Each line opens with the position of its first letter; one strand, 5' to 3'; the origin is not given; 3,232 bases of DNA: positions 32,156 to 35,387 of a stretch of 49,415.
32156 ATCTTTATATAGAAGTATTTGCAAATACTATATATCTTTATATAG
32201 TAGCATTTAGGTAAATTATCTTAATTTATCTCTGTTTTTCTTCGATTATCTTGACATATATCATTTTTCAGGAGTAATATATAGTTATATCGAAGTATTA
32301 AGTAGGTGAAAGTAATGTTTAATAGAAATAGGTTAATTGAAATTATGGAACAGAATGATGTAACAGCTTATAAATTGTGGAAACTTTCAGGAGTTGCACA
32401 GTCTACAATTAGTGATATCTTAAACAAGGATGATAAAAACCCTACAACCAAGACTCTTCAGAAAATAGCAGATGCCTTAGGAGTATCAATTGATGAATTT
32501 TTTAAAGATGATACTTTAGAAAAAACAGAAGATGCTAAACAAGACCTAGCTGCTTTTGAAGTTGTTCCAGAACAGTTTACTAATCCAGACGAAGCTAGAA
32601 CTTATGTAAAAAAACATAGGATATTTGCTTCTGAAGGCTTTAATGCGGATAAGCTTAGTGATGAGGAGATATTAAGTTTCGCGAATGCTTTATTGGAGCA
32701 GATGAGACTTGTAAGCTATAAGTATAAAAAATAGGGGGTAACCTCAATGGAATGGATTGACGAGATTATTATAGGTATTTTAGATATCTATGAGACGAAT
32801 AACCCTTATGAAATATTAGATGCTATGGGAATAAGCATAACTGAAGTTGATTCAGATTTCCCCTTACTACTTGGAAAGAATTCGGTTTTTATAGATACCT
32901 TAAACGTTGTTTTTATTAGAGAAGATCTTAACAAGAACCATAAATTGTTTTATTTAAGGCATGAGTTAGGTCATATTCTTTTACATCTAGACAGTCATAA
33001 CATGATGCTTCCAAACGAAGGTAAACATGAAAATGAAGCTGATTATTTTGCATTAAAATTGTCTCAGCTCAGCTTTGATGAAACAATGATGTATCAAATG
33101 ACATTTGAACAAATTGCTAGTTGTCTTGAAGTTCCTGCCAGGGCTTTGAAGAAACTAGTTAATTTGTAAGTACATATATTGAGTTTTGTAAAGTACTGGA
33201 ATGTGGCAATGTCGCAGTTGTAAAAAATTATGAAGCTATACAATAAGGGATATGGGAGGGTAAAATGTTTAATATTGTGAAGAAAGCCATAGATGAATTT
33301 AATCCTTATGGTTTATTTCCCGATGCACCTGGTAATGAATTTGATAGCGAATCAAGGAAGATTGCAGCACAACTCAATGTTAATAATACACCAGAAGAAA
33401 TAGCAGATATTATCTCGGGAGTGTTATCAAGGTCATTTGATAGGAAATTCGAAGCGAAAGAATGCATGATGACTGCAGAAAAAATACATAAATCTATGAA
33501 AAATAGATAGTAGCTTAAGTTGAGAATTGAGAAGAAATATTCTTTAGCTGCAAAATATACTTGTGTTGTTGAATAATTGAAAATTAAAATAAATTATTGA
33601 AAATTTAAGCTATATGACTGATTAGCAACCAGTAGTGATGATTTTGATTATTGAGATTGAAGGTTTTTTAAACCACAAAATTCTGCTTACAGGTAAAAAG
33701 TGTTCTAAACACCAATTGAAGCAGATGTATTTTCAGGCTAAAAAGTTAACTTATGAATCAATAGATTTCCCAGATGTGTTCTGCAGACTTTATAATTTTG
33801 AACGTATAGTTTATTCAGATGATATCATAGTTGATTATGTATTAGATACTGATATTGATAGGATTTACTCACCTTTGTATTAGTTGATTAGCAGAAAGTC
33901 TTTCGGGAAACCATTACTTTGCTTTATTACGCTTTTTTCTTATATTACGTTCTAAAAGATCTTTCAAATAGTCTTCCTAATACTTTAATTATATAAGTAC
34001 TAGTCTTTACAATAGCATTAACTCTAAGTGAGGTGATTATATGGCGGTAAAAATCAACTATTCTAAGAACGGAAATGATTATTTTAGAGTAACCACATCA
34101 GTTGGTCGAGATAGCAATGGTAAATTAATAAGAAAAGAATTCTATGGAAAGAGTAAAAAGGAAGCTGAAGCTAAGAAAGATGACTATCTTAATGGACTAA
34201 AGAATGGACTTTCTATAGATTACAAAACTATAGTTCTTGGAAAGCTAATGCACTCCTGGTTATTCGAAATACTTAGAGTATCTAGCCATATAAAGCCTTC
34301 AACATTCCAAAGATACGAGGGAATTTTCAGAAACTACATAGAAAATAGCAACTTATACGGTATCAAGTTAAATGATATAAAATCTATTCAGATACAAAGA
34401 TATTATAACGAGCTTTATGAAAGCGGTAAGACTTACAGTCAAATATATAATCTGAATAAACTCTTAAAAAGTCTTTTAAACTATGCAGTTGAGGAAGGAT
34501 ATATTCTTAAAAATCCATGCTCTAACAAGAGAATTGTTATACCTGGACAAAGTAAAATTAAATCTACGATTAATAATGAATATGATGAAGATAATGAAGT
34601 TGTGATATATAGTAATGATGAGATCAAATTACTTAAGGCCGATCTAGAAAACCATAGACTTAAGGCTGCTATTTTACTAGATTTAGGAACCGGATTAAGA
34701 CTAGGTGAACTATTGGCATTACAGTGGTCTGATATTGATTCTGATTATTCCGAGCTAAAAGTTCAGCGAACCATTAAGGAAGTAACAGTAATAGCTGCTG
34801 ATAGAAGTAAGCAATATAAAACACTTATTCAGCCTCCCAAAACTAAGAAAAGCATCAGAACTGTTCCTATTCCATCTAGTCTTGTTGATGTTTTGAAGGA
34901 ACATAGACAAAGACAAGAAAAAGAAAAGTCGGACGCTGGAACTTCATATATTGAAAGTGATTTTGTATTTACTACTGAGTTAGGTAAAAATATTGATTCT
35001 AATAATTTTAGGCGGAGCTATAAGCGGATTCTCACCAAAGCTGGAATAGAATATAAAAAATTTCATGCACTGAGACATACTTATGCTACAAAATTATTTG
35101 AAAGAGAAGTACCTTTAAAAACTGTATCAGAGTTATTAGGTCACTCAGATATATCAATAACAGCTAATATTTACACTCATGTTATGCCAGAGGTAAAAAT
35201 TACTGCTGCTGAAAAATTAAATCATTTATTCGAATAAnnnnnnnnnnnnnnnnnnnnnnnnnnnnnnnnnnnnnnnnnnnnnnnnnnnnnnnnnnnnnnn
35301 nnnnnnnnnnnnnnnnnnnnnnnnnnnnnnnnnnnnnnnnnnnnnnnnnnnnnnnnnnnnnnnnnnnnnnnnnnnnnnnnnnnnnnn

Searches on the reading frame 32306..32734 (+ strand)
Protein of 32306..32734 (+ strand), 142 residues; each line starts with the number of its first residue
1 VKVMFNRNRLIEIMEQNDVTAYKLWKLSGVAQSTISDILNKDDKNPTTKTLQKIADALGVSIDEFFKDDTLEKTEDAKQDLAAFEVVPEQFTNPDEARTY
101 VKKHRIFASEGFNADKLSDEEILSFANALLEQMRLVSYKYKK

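Call 11: search_protein_families(library=pfam, proteins=[window:32306-32734:+], max_evalue=0.01)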
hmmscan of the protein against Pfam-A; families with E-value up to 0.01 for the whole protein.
window:32306-32734:+ (142 aa): 4 families
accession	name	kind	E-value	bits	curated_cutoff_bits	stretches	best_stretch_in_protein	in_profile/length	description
PF01381.28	HTH_3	-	1.3e-11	44.8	23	1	11-65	2-55/55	Helix-turn-helix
PF13443.12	HTH_26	-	3.7e-11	43.6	22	1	9-67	1-59/63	Cro/C1-type HTH DNA-binding domain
PF12844.13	HTH_19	-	0.0027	18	30.2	1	15-66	9-59/64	Helix-turn-helix domain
PF13560.12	HTH_31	-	0.0053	17.5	27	1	14-64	10-60/64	Helix-turn-helix domain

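Call 12: search_protein_families(library=phrogs, proteins=[window:32306-32734:+], max_evalue=0.001)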
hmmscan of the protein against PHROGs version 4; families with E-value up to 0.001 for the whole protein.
window:32306-32734:+ (142 aa): 17 families
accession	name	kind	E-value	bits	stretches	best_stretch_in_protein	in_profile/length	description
phrog_8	-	transcription regulation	2.3e-13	51.3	1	6-104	77-150/346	transcriptional regulator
phrog_3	-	transcription regulation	3e-13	51.3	1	1-80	84-160/430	transcriptional repressor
phrog_4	-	transcription regulation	9.9e-12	45.5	1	8-131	139-244/400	transcriptional repressor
phrog_2439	-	transcription regulation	2.6e-08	34.1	1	2-72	4-73/367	transcriptional regulator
phrog_1373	-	transcription regulation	1.9e-06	29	1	12-82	70-139/166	transcriptional regulator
phrog_2967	-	transcription regulation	6.5e-06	26.8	1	8-78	13-82/225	transcriptional regulator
phrog_7241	-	transcription regulation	7.5e-06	27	1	16-64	72-119/122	transcriptional regulator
phrog_9425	-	transcription regulation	1.4e-05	25.8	1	26-61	28-63/72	transcriptional repressor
phrog_8994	-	unknown function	2.5e-05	25.1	1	11-69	11-70/74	-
phrog_5823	-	transcription regulation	3.1e-05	24.3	1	12-83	13-86/404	transcriptional regulator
phrog_2328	-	transcription regulation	3.8e-05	24.5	1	8-70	18-79/128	transcriptional repressor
phrog_1702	-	transcription regulation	0.00016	22.6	1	2-69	10-79/87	transcriptional repressor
phrog_13326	-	unknown function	0.00031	21.9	1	20-73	9-61/151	-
phrog_32768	-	unknown function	0.00033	20.5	1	15-65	19-69/446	-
phrog_35195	-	unknown function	0.0004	21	1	8-74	5-71/159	-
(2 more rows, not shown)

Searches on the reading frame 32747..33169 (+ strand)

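Call 11: search_protein_families(library=pfam, proteins=[window:32747-33169:+], max_evalue=0.01)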
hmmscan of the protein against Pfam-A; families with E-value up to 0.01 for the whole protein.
window:32747-33169:+ (140 aa): 2 families
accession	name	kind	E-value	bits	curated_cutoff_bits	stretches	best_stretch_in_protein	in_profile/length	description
PF06114.19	Peptidase_M78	-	1.7e-08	34.8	22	1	50-133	25-117/123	IrrE N-terminal-like domain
PF14247.12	DUF4344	-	0.002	18.4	29.6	1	65-106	92-129/220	Putative metallopeptidase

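Call 12: search_protein_families(library=phrogs, proteins=[window:32747-33169:+], max_evalue=0.001)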
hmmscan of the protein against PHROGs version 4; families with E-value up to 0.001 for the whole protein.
window:32747-33169:+ (140 aa): 2 families
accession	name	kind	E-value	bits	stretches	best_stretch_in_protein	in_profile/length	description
phrog_87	-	other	1e-17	65.6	1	1-138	18-161/227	metallo-protease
phrog_2439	-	transcription regulation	7.8e-07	29.3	1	23-102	154-235/367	transcriptional regulator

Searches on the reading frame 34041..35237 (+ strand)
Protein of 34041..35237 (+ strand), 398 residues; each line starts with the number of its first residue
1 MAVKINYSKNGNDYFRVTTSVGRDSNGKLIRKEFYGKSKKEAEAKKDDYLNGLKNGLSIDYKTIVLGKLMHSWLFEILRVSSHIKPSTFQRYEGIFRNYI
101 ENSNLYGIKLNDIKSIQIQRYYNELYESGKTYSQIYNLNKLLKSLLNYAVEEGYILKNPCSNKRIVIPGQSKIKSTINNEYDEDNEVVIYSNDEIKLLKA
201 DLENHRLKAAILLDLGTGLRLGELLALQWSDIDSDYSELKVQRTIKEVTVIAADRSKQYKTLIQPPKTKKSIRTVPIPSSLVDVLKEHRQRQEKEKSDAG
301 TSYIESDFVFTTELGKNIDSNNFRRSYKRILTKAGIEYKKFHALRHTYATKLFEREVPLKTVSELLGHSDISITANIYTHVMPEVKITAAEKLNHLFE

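Call 4: search_protein_families(library=pfam, proteins=[window:34041-35237:+], max_evalue=0.1)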
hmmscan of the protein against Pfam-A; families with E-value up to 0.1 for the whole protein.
window:34041-35237:+ (398 aa): 3 families
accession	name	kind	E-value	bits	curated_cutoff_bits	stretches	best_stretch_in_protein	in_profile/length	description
PF00589.27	Phage_integrase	-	7e-33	114.2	27.1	1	195-382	8-169/172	Phage integrase family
PF14659.12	Phage_int_SAM_3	-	2e-09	37.9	22.6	1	81-125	14-57/58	Phage integrase, N-terminal SAM-like domain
PF13102.12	Phage_int_SAM_5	-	0.00065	20.5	22.3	1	88-164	24-97/98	Phage integrase SAM-like domain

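Call 5: search_protein_families(library=padloc, proteins=[window:34041-35237:+], max_evalue=0.1)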
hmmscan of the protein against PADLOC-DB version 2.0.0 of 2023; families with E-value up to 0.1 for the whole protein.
window:34041-35237:+ (398 aa): 0 families

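Call 6: search_protein_families(library=phrogs, proteins=[window:34041-35237:+], max_evalue=0.1)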
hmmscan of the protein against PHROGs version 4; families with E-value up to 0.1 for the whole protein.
window:34041-35237:+ (398 aa): 12 families
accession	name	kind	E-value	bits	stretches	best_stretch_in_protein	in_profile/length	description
phrog_1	-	integration and excision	1.8e-76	259.7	1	7-397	116-451/611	integrase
phrog_216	-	integration and excision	3.9e-38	132.2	1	136-394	16-237/301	integrase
phrog_7685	-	integration and excision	6.2e-23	82.6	1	267-397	123-239/240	integrase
phrog_7269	-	integration and excision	7.8e-07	29.9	1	316-385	6-73/89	integrase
phrog_25190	-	integration and excision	2.1e-06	29.1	1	319-389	27-97/109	integrase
phrog_34557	-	integration and excision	4.9e-06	27.4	1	217-385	10-170/183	integrase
phrog_23271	-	unknown function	1.5e-05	25.8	1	342-383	12-52/67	-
phrog_7244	-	integration and excision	5.4e-05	23.6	1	109-234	114-225/263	integrase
phrog_35951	-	unknown function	6.3e-05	24.4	1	324-382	6-63/97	-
phrog_23783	-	integration and excision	0.00069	20.6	1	7-160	7-149/162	integrase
phrog_8622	-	unknown function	0.0028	19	1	111-199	11-94/97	-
phrog_11647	-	unknown function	0.0072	17.7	0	108-164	24-79/88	-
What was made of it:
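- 34041..35237 (+): Tyrosine integrase, convergent with the island. Pfam Phage_integrase 7e-33; phrog_1 1.8e-76: calls 4, 6.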

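Call 7: search_protein_families(library=ncbifam, proteins=[window:34041-35237:+], max_evalue=0.1)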
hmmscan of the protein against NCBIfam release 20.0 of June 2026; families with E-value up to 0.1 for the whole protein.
window:34041-35237:+ (398 aa): 14 families
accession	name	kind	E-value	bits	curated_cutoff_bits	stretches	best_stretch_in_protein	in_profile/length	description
TIGR02224.1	recomb_XerC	equivalog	2.4e-27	96.1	335.15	1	76-382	5-278/295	tyrosine recombinase XerC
NF040815.2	recomb_XerA_Arch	equivalog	2.8e-26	92.7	220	2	269-382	152-255/263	site-specific tyrosine recombinase/integron integrase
TIGR02225.1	recomb_XerD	equivalog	7.1e-25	87.9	329.6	1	76-383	5-276/290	site-specific tyrosine recombinase XerD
NF001399.0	PRK00283.1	subfamily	3.1e-24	85.7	279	1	76-384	14-286/300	tyrosine recombinase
TIGR02249.1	integrase_gron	subfamily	5.7e-19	68.6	265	2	318-383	237-302/315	integron integrase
NF011946.0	PRK15417.1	equivalog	1.2e-14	54.3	435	1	321-384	255-318/337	integron integrase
NF003462.0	PRK05084.1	equivalog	5.4e-11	41.8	267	1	203-393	193-356/360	tyrosine recombinase XerS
NF002331.0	PRK01287.1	subfamily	8.3e-11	41.4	371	2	302-381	232-312/365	site-specific tyrosine recombinase XerC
NF040693.1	recomb_GmtY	equivalog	1.7e-06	27.6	340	1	308-379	352-430/441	gamma-mobile-trio recombinase GmtY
NF007371.0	PRK09871.1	subfamily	0.00017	21.2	222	0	307-375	100-169/198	tyrosine-type DNA invertase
NF041502.1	integrase_1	equivalog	0.0017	17.2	350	1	344-385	324-364/484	site-specific integrase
NF007370.0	PRK09870.1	subfamily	0.0066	16.1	221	0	302-375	100-174/200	tyrosine-type DNA invertase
NF047926.1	integrase_GmtZ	equivalog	0.021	12.8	600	1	331-375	421-465/784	gamma-mobile-trio integrase GmtZ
NF049968.1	QhpR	equivalog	0.079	12.1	250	0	324-372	216-266/284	AraC-like transcriptional regulator QhpR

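Call 79: find_related_loci(query=window:34041-35237:+, collection=viral_contigs, flank=10000)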
Query window:34041-35237:+ (398 aa) in viral_contigs; peptide patterns used: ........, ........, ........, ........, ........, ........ (x = any residue, [..] = any of these).
251 stretches matched a pattern; 5 encode a relative of the query (tblastn E <= 1e-3); 5 distinct loci.
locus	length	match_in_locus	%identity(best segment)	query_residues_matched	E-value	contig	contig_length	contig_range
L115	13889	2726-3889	64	1-397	2e-171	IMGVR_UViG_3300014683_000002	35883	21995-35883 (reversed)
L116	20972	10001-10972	28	25-394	6e-31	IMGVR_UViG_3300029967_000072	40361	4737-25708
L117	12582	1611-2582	28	25-394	5e-31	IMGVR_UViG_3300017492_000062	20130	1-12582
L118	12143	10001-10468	23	192-381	3e-6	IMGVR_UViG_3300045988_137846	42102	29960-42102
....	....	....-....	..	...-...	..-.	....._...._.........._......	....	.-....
